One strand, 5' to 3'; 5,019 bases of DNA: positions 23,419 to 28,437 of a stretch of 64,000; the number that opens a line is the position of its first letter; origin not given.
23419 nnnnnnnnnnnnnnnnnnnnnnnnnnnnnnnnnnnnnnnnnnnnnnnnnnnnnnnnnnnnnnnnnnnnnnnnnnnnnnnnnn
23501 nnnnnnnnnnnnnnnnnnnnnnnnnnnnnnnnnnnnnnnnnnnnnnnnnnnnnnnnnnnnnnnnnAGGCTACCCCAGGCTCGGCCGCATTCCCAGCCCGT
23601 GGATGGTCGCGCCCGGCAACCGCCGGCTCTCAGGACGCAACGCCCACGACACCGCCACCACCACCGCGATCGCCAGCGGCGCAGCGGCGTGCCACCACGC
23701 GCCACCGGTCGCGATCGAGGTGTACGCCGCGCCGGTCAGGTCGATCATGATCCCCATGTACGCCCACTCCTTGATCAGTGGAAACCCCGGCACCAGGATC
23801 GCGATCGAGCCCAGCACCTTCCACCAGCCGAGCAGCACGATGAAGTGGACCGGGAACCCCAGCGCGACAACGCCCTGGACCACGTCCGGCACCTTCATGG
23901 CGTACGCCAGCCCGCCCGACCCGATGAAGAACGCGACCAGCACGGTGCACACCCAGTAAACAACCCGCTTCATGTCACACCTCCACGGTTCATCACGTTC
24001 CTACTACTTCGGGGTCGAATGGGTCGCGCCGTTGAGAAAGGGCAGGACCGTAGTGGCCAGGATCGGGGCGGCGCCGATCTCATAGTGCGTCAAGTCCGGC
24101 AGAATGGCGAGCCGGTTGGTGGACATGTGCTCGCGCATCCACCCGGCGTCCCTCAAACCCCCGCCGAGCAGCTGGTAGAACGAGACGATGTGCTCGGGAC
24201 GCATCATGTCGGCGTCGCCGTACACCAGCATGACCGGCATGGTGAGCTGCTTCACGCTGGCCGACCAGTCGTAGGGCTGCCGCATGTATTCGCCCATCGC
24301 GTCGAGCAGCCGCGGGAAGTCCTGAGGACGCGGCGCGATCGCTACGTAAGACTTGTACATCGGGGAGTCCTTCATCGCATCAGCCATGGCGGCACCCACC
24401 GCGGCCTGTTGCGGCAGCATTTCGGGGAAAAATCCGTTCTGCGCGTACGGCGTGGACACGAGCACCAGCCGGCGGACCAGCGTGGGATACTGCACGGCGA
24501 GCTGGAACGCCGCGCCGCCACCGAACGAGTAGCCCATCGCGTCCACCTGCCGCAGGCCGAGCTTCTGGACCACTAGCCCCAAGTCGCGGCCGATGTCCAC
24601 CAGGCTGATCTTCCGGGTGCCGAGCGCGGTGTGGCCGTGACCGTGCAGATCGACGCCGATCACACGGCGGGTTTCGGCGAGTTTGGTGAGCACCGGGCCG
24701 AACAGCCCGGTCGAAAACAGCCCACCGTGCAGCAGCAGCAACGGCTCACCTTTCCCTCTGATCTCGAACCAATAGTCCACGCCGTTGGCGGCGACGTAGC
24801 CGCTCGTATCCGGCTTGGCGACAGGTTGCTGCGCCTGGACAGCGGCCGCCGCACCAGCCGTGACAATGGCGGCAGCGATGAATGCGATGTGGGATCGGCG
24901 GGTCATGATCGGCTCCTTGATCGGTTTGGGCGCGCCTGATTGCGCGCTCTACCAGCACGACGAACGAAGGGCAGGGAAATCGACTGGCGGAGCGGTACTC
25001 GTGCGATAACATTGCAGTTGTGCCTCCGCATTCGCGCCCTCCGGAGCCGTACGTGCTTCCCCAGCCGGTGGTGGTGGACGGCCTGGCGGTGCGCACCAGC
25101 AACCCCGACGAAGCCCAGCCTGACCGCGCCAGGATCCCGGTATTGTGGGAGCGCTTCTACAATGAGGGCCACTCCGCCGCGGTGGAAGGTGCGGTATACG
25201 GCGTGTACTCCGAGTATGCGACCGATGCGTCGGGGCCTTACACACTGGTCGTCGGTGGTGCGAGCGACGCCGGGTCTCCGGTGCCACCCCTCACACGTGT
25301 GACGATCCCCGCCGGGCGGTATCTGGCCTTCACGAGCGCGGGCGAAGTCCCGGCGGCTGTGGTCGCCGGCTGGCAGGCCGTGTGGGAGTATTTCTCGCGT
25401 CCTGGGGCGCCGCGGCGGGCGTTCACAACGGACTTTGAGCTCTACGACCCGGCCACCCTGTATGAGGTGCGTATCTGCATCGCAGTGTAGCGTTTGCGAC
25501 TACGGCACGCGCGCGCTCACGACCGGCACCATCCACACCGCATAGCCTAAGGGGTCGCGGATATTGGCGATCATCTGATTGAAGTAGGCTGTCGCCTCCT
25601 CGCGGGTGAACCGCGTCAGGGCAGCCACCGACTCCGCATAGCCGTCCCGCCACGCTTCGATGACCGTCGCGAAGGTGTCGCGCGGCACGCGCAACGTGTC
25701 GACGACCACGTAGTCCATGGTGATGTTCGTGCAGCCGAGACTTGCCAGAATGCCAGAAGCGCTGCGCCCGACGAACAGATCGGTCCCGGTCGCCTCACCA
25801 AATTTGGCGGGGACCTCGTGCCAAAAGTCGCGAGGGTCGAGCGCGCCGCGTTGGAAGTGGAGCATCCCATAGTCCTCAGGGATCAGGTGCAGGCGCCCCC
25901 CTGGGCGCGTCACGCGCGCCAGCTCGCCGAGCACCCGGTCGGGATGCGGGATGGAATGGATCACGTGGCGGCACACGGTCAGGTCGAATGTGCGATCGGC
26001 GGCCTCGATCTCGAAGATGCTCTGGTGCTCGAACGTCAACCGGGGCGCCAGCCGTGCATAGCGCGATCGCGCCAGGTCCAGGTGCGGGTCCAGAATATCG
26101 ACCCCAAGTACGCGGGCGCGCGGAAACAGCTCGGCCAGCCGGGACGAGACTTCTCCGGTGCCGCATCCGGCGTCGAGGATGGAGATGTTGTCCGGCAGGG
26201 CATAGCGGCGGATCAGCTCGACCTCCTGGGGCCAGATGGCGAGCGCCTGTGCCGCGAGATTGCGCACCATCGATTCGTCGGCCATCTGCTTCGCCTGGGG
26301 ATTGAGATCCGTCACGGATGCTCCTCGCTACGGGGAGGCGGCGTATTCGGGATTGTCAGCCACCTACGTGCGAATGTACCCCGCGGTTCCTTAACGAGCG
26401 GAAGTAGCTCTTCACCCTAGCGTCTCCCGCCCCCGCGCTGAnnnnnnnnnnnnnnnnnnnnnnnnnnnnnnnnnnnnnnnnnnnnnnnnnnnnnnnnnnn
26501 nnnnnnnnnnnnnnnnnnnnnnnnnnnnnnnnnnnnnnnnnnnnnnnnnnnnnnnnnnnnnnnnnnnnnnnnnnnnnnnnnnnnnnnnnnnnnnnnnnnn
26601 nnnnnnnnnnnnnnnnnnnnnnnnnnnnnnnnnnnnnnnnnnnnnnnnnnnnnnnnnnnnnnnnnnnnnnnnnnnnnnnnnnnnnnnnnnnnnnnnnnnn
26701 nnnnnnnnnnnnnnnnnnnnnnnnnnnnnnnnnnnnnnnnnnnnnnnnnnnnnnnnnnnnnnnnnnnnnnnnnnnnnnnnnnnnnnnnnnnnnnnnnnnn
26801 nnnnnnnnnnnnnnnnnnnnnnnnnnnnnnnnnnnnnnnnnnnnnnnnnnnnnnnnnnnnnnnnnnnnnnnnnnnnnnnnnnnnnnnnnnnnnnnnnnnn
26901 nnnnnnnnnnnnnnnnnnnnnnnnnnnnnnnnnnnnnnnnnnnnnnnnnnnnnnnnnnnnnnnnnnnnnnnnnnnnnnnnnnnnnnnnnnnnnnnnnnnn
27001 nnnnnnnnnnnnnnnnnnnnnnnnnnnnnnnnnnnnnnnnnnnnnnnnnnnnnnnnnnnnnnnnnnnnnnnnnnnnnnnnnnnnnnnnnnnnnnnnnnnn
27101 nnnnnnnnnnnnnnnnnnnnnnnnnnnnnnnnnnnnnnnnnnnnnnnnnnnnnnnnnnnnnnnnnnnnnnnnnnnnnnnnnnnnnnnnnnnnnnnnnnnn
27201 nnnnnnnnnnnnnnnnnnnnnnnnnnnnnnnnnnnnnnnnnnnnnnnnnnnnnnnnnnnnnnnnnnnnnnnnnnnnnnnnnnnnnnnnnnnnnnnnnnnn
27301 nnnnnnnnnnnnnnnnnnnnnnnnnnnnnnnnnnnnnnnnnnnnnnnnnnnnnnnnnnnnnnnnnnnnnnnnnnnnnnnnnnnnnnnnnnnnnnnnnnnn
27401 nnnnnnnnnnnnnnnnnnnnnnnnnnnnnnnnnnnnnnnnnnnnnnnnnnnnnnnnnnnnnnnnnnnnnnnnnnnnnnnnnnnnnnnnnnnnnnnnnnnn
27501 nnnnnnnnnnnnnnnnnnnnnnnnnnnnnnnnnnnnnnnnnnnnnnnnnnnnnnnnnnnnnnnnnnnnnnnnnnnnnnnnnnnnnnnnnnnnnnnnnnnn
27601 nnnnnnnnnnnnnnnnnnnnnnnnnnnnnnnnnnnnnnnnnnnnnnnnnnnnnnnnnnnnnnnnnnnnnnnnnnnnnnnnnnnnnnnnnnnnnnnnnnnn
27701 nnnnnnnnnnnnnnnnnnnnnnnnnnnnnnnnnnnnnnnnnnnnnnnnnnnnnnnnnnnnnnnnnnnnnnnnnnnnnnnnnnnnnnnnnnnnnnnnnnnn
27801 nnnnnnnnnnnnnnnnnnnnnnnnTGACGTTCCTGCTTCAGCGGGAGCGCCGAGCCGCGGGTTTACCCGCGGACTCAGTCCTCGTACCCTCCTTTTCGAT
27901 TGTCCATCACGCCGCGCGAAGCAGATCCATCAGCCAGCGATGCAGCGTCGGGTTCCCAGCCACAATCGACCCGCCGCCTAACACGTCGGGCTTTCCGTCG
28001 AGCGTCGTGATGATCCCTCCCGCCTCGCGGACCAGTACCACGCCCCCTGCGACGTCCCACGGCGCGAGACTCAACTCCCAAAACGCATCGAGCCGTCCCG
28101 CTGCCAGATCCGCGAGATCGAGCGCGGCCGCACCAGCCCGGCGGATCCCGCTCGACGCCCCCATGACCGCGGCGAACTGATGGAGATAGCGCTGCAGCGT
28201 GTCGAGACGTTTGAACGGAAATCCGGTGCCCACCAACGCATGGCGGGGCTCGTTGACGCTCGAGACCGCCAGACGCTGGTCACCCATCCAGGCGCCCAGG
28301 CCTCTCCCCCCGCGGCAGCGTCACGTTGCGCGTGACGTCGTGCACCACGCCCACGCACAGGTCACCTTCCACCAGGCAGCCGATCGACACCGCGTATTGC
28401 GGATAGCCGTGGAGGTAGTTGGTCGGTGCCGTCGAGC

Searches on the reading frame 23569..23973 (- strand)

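Call 23: search_protein_families(library=pfam, proteins=[window:23569-23973:-], max_evalue=0.01)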
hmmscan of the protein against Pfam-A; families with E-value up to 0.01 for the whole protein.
window:23569-23973:- (134 aa): 1 family
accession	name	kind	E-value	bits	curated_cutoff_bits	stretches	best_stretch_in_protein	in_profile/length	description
PF13564.11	DoxX_2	-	1.7e-17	63.9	26.3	1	8-108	1-102/103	DoxX-like family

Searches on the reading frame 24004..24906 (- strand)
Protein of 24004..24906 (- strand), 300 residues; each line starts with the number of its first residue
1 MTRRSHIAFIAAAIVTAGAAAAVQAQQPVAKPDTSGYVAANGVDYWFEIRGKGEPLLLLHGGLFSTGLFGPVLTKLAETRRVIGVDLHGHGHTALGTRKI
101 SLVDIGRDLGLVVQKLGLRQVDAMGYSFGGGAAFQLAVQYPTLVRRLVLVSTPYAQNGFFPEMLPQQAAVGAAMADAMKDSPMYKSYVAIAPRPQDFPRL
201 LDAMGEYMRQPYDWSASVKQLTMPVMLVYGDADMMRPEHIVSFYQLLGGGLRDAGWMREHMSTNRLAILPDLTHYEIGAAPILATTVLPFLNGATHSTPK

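Call 23: search_protein_families(library=pfam, proteins=[window:24004-24906:-], max_evalue=0.01)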
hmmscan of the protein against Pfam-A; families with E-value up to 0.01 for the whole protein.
window:24004-24906:- (300 aa): 5 families
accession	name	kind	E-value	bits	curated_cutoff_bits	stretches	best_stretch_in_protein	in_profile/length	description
PF00561.26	Abhydrolase_1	-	3.4e-18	66.6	25.8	1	55-165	2-114/245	alpha/beta hydrolase fold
PF12697.13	Abhydrolase_6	-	9.3e-12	46.5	26.3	1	56-243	1-178/217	Alpha/beta hydrolase family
PF12146.15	Hydrolase_4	-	4.3e-09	36.4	27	1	56-181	7-137/239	Serine aminopeptidase, S33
PF03096.20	Ndr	-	0.00012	21.4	23.3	1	96-159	76-139/283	Ndr family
PF12740.14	PETase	-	0.0066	16.3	28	0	112-164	118-168/263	PET hydrolase-like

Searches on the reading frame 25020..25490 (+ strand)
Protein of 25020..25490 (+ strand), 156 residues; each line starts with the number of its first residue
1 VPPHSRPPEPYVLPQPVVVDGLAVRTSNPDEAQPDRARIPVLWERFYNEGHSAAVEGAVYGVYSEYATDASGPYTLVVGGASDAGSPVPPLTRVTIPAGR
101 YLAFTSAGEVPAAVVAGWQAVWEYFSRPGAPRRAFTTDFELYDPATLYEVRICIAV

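Call 23: search_protein_families(library=pfam, proteins=[window:25020-25490:+], max_evalue=0.01)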
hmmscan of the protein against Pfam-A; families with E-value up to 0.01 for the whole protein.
window:25020-25490:+ (156 aa): 2 families
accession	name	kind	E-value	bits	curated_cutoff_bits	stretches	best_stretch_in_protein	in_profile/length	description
PF14526.11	Cass2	-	7.6e-16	59.1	27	1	19-156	10-150/150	Integron-associated effector binding protein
PF06445.20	GyrI-like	-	2.8e-11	44.4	26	1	25-155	19-153/155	GyrI-like small molecule binding domain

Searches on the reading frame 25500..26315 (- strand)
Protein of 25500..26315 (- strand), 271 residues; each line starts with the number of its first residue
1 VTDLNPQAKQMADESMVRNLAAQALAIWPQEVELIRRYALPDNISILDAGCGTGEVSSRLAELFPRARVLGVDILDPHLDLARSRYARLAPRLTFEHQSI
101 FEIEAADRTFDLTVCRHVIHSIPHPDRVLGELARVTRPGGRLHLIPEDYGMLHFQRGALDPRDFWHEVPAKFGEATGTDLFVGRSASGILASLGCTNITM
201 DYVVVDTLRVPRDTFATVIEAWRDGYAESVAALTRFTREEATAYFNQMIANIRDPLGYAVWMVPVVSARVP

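Call 23: search_protein_families(library=pfam, proteins=[window:25500-26315:-], max_evalue=0.01)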
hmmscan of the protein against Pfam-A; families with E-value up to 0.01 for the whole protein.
window:25500-26315:- (271 aa): 13 families
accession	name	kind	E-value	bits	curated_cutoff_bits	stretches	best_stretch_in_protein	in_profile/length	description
PF13649.12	Methyltransf_25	-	2.9e-22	79.6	27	1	46-140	1-97/97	Methyltransferase domain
PF13847.12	Methyltransf_31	-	1.8e-21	76.8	27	1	42-142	3-107/145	Methyltransferase domain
PF08241.18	Methyltransf_11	-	8.1e-21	74.9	21.2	1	47-142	1-93/95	Methyltransferase domain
PF08242.18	Methyltransf_12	-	1e-17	65.1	30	1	47-142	1-98/98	Methyltransferase domain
PF13489.12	Methyltransf_23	-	6.3e-15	55.7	27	1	34-143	12-115/164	Methyltransferase domain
PF01209.24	Ubie_methyltran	-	4.3e-09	36.5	20.1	1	27-145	34-152/233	ubiE/COQ5 methyltransferase family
PF05175.20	MTS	-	0.00014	22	23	1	44-117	31-106/170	Methyltransferase small domain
PF02390.23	Methyltransf_4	-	0.0012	18.8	24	1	44-88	3-47/173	Putative methyltransferase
PF01728.25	FtsJ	-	0.0013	19.1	24.1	1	33-113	11-95/181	FtsJ-like methyltransferase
PF00891.24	Methyltransf_2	-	0.0014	18.5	22.3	1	33-145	53-165/210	O-methyltransferase domain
PF01739.24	CheR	-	0.0026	17.7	27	0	91-143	118-172/195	CheR methyltransferase, SAM binding domain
PF20922.3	Anamorsin_N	-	0.0036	17.5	27.1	1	100-144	42-87/163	Anamorsin, N-terminal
PF13679.12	Methyltransf_32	-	0.0062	17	27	1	41-108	24-100/143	Methyltransferase domain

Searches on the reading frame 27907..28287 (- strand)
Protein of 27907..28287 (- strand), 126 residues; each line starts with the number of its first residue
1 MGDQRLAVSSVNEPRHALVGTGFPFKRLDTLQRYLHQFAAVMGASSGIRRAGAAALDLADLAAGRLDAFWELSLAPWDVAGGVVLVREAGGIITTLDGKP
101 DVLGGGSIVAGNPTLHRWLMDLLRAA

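Call 70: search_protein_families(library=pfam, proteins=[window:27907-28287:-], max_evalue=0.001)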
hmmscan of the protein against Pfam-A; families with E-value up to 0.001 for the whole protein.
window:27907-28287:- (126 aa): 1 family
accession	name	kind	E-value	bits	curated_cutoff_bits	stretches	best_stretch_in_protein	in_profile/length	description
PF00459.30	Inositol_P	-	2.6e-23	83.3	27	1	4-123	144-266/271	Inositol monophosphatase family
